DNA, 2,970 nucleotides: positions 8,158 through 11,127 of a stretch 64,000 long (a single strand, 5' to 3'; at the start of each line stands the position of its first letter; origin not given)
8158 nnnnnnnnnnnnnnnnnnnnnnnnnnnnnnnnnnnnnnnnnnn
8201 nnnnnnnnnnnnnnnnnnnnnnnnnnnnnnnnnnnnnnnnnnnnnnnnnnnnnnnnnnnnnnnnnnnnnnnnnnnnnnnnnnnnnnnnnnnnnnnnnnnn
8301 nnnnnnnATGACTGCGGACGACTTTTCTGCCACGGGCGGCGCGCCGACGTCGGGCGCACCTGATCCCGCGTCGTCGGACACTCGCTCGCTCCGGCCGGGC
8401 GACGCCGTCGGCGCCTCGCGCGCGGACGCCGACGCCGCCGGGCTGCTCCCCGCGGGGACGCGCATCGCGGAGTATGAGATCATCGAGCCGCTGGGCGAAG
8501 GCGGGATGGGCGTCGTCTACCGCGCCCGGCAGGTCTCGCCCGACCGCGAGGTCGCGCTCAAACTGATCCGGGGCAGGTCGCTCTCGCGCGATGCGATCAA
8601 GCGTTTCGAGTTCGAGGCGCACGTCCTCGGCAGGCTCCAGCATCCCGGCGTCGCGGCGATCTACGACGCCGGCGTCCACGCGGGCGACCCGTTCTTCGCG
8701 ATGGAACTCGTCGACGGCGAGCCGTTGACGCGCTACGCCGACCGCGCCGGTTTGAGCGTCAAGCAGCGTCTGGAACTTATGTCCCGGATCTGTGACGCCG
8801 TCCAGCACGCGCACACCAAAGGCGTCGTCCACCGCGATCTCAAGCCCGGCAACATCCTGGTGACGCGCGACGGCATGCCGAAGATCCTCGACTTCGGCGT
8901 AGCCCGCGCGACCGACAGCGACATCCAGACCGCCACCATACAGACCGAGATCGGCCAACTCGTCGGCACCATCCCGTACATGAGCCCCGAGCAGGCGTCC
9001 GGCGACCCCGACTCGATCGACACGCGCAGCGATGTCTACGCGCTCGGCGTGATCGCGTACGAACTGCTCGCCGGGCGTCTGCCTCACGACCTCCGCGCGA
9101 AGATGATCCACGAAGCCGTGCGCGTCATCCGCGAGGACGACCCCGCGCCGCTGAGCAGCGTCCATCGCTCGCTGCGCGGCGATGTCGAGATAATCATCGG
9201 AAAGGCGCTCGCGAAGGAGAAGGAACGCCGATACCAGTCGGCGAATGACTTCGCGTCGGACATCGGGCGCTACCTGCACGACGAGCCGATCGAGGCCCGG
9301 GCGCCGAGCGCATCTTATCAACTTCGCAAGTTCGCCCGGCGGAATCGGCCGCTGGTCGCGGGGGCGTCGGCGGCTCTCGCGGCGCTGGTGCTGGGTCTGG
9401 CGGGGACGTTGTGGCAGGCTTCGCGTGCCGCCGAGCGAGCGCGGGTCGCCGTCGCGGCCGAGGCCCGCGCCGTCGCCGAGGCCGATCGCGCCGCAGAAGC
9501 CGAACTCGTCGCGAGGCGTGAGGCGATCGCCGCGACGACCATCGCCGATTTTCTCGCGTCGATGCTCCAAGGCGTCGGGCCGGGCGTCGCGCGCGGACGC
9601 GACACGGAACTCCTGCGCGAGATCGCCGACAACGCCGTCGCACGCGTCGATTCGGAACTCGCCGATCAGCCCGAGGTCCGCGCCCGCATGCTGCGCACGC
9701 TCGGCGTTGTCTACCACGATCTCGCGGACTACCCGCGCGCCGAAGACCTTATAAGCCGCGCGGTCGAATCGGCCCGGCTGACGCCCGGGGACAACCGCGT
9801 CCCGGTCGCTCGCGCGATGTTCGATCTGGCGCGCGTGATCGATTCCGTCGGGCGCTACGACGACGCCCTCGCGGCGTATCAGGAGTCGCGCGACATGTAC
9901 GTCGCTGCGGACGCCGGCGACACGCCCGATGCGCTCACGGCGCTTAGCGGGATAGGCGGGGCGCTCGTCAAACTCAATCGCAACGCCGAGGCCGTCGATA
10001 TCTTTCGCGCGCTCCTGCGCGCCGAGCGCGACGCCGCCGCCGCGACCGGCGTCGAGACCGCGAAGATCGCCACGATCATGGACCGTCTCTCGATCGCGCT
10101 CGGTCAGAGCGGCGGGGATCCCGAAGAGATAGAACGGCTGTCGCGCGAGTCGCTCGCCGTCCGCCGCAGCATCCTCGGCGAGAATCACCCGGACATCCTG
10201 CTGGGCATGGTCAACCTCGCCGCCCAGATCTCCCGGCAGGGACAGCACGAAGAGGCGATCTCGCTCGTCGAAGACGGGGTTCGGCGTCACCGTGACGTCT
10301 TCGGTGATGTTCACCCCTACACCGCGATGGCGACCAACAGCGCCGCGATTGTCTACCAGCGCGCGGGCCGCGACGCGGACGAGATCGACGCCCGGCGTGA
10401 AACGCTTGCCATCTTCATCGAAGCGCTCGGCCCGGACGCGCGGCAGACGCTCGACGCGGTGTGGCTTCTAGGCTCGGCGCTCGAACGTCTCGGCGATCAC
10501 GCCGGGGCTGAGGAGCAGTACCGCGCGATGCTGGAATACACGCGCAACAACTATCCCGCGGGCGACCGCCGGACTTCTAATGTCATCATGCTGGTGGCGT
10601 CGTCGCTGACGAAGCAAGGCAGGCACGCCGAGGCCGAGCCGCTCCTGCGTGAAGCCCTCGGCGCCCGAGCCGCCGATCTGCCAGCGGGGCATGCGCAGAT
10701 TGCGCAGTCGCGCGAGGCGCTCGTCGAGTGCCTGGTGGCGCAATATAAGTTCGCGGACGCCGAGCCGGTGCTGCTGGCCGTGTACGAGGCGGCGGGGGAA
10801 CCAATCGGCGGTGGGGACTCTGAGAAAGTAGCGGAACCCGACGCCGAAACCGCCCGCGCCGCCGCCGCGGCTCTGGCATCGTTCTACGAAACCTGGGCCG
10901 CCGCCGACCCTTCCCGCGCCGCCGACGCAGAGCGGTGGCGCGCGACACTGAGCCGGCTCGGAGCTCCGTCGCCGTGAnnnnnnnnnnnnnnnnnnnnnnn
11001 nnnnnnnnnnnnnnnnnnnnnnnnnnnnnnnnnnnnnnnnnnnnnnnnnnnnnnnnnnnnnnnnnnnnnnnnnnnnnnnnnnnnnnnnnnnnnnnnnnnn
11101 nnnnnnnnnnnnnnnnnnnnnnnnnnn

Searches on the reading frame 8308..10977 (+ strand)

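Call 58: search_protein_families(library=pfam, proteins=[window:8308-10977:+], max_evalue=0.0001)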
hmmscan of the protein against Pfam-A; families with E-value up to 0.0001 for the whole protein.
window:8308-10977:+ (889 aa): 10 families
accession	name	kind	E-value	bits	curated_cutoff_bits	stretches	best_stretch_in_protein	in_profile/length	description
PF00069.31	Pkinase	-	3.5e-43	148.3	31.7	1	56-310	1-253/263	Protein kinase domain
PF13424.12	TPR_12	-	7.1e-39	132.3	30.1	3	458-531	2-75/77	Tetratricopeptide repeat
PF07714.23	PK_Tyr_Ser-Thr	-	4.9e-29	101.9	23.1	1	58-261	3-206/258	Protein tyrosine and serine/threonine kinase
PF13374.12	TPR_10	-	5.8e-26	90.1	27.5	1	588-629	2-42/42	Tetratricopeptide repeat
PF07719.23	TPR_2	-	4.2e-13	48.7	27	0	719-748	5-34/34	Tetratricopeptide repeat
PF24885.1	TPR_NPHP3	-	7e-10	39.1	100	0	581-688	92-198/239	Nephrocystin-3 TPR domain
PF13181.12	TPR_8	-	1.6e-09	37.6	25.7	0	717-748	3-34/34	Tetratricopeptide repeat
PF00515.34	TPR_1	-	4.2e-08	33.1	27.8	0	514-526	14-26/34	Tetratricopeptide repeat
PF03109.22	ABC1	-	5.8e-08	32.6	22.9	1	130-208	145-223/244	ABC1 atypical kinase-like domain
PF13176.12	TPR_7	-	2e-07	31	27.9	0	545-575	1-31/36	Tetratricopeptide repeat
